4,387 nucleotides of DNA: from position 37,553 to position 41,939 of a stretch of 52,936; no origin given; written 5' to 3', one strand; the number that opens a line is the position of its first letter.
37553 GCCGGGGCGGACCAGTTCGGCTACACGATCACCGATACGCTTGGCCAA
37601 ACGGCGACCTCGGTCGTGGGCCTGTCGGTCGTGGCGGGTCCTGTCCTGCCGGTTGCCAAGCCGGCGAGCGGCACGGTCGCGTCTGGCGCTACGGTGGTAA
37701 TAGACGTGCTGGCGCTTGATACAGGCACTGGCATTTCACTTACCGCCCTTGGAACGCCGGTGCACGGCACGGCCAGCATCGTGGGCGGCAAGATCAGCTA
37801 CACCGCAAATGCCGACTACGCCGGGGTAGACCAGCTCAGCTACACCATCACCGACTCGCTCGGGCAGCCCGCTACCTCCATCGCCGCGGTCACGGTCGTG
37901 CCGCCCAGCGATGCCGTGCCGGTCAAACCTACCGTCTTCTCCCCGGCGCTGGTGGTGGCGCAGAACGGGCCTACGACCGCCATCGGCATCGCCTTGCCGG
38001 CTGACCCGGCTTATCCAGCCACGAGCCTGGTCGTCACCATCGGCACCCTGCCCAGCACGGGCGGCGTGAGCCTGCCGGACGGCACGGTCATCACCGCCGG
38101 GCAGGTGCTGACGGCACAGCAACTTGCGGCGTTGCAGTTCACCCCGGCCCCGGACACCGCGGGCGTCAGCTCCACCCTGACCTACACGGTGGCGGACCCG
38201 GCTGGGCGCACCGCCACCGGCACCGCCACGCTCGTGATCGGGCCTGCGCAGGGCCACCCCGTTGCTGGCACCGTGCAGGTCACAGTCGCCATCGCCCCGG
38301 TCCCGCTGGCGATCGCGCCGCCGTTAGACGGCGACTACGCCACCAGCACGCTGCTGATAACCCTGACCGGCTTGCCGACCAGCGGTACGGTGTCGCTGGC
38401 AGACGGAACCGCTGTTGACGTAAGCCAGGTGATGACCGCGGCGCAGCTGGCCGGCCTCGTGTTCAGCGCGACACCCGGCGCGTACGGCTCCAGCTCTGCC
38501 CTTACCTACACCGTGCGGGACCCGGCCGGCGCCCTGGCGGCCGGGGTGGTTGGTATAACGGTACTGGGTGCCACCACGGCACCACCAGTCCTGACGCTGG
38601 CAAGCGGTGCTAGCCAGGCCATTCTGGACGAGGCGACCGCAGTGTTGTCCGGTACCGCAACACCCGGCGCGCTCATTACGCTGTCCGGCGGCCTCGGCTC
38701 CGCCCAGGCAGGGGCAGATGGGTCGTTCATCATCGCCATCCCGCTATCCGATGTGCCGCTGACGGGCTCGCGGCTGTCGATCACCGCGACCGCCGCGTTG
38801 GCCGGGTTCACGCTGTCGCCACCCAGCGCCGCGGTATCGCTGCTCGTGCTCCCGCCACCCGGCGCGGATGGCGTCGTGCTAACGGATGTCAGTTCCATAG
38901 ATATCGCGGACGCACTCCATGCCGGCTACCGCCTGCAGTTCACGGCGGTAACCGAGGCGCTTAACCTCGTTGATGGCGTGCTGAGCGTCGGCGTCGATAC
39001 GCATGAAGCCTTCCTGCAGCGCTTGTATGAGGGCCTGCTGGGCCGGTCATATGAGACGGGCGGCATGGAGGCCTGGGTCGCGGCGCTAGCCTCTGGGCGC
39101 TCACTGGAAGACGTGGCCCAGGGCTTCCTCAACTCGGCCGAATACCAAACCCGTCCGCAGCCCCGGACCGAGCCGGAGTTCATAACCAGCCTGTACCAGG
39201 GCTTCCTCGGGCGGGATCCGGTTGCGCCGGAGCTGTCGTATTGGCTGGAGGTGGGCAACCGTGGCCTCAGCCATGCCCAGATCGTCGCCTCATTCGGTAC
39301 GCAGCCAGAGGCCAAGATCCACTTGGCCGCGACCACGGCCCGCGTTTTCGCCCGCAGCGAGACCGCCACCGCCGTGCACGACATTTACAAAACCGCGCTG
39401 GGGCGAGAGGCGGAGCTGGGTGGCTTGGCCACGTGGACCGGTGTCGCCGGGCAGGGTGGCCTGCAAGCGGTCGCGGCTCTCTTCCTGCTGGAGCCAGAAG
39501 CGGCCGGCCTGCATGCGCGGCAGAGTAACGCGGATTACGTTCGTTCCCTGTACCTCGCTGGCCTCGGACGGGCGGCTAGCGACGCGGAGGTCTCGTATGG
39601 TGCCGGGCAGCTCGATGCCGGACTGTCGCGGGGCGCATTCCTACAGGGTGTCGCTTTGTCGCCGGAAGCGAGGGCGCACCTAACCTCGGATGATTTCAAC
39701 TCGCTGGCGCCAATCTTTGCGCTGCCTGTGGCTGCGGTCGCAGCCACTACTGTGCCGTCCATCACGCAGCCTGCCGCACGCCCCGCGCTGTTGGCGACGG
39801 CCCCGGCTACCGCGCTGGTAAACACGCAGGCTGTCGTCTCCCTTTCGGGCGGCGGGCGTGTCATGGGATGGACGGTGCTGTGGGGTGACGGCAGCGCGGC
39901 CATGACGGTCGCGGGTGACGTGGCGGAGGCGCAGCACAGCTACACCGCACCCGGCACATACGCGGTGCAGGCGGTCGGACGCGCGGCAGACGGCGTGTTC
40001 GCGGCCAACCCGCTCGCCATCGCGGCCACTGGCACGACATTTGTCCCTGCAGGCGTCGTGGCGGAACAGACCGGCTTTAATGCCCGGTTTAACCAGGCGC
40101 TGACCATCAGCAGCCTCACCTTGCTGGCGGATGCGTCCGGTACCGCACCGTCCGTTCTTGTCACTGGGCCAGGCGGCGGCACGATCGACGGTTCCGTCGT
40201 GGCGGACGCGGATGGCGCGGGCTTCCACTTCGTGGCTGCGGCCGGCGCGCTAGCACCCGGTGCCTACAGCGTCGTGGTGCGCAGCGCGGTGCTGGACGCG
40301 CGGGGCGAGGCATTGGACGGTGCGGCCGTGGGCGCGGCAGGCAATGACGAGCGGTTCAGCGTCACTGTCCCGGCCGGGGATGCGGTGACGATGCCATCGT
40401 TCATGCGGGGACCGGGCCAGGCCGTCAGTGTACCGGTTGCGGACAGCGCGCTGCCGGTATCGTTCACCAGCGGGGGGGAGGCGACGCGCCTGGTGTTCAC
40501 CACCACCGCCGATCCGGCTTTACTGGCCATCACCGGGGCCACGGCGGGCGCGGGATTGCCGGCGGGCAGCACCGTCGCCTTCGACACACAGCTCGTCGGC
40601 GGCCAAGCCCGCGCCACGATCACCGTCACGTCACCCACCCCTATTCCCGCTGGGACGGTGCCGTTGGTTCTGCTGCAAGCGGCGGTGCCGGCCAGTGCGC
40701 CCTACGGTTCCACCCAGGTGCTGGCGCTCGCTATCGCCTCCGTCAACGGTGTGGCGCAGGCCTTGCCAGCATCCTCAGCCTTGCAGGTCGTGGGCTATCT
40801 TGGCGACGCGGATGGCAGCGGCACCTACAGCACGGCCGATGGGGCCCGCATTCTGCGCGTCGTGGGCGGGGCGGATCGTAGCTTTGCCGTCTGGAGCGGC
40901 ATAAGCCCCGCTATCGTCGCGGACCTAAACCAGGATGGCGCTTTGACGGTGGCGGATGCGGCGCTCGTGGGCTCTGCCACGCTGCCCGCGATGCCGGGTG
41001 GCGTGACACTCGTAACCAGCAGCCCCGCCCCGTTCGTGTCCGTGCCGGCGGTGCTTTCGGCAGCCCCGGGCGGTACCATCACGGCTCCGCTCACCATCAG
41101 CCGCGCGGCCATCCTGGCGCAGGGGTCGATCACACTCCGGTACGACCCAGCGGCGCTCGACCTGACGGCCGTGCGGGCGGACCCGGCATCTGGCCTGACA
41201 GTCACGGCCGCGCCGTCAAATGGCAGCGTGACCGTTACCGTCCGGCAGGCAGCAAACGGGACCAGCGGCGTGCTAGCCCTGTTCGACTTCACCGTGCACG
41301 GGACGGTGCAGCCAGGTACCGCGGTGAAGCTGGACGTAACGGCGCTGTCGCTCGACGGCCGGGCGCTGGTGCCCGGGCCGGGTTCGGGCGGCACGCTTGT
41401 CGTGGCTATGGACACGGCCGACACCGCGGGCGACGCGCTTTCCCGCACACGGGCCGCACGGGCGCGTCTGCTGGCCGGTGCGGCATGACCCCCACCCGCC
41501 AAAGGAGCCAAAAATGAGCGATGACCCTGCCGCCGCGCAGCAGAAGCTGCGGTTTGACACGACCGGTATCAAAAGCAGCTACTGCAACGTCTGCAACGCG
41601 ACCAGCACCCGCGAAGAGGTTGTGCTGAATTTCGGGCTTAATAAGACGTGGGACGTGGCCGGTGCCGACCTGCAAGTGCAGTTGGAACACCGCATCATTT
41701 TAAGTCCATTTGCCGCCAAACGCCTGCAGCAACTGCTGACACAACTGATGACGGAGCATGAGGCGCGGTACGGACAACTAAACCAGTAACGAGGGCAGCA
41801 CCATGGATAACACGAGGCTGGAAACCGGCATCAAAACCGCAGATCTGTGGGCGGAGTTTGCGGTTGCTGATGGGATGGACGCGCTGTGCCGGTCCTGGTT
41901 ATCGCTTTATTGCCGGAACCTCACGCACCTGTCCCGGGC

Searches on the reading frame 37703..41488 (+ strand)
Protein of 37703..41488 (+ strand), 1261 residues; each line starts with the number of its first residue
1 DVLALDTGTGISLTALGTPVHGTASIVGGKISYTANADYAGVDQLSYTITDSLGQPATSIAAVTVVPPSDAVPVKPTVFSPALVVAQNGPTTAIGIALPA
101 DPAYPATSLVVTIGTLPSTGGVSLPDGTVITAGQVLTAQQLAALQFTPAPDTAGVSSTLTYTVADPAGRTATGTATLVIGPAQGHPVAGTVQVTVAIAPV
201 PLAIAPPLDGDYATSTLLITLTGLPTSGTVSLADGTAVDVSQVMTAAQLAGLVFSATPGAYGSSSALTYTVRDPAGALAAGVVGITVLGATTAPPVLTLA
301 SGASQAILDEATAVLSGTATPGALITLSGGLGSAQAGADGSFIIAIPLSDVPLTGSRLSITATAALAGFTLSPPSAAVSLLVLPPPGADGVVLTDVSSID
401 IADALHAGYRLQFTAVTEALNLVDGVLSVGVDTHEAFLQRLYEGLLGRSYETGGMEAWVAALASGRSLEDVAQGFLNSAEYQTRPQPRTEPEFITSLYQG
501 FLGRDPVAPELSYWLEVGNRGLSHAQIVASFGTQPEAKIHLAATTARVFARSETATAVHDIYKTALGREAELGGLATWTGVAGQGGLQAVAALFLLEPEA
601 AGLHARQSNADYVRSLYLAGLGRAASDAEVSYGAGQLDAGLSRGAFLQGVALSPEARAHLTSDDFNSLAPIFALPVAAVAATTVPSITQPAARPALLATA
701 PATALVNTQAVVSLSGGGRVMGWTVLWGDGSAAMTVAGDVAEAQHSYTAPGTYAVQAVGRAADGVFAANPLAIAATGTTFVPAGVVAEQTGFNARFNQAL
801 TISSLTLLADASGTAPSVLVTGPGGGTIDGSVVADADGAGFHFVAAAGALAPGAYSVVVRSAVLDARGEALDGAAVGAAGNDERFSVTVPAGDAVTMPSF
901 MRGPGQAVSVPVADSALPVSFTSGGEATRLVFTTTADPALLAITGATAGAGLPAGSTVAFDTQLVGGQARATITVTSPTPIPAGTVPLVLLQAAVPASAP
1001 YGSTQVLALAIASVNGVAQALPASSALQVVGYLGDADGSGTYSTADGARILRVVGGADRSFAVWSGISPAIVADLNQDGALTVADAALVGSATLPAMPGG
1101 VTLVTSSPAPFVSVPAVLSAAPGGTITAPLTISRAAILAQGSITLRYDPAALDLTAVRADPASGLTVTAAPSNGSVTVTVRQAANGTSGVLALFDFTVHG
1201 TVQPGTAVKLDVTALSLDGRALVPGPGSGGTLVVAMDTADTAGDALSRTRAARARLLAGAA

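Call 100: search_protein_families(library=pfam, proteins=[window:37703-41488:+], max_evalue=0.01)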
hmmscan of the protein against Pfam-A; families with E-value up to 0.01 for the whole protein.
window:37703-41488:+ (1261 aa): 5 families
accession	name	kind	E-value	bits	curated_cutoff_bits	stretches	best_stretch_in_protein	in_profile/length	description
PF13946.11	DUF4214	-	6e-31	106.8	23.2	3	472-538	1-69/72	Domain of unknown function (DUF4214)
PF17963.7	Big_9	-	1.6e-14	54.9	23.6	2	2-63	23-88/89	Bacterial Ig domain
PF00963.24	Cohesin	-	6.4e-11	43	24.1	1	1112-1217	3-120/139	Cohesin domain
PF17892.7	Cadherin_5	-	3.9e-07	30.3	26.5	1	9-65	39-97/98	Cadherin-like domain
PF18911.6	PKD_4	-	0.0001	22.7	27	1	699-758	13-67/85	PKD domain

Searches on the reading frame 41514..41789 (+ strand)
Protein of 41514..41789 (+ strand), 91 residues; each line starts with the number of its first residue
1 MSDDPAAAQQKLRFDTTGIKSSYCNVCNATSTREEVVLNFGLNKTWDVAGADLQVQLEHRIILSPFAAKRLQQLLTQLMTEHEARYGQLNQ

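Call 91: search_solved_structures(query=window:41514-41789:+, max_evalue=10)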
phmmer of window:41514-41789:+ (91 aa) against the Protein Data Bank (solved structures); distinct sequences matched with E-value up to 10: 2.
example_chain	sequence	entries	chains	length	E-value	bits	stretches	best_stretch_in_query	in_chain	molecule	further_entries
9kh2_A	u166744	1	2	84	1.7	12.2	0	16-35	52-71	Zinc finger and BTB domain-containing protein 20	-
9jzt_A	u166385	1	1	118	5.4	10.5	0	16-35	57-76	Zinc finger and BTB domain-containing protein 20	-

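Call 95: search_solved_structures(query=A5, max_evalue=10)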
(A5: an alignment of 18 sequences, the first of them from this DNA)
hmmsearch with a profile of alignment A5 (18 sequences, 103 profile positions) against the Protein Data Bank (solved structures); distinct sequences matched with E-value up to 10: 3.
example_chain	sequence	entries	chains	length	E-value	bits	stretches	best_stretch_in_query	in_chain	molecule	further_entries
2lm4_A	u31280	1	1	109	0.29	14.1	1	67-100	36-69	Succinate dehydrogenase assembly factor 2, mitochondrial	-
9tu7_Y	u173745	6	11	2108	0.51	13.4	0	51-91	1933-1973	DEAD/DEAH box helicase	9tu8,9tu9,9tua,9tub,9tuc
8fje_A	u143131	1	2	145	8.3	9.5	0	82-101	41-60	E8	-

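Call 100: search_protein_families(library=pfam, proteins=[window:41514-41789:+], max_evalue=0.01)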
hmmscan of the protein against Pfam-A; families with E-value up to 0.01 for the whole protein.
window:41514-41789:+ (91 aa): 1 family
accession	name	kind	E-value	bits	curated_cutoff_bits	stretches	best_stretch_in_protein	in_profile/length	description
PF11950.13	DUF3467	-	1.9e-17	63.5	25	1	9-91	14-92/92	Protein of unknown function (DUF3467)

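Call 106: predict_structure(protein=window:41514-41789:+)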
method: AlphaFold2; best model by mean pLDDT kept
length: 91 residues; sequences in the alignment: 1
mean_pLDDT: 58.9   pTM: 0.37
mean pLDDT of the five models: 58.9, 57.9, 56.2, 55.5, 52.0
residues with pLDDT >= 90: 0; 70-90: 37; 50-70: 20; < 50: 34
segments of 3 or more residues with pLDDT < 50: 1-32
pLDDT, mean of each block of 10 residues (from residue 1): 37 35 40 58 71 71 74 77 68 38
secondary structure, 60 per line:
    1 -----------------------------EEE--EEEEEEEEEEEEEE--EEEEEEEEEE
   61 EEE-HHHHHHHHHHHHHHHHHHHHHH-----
elements in order: E30-32 E35-48 E51-63 H65-86
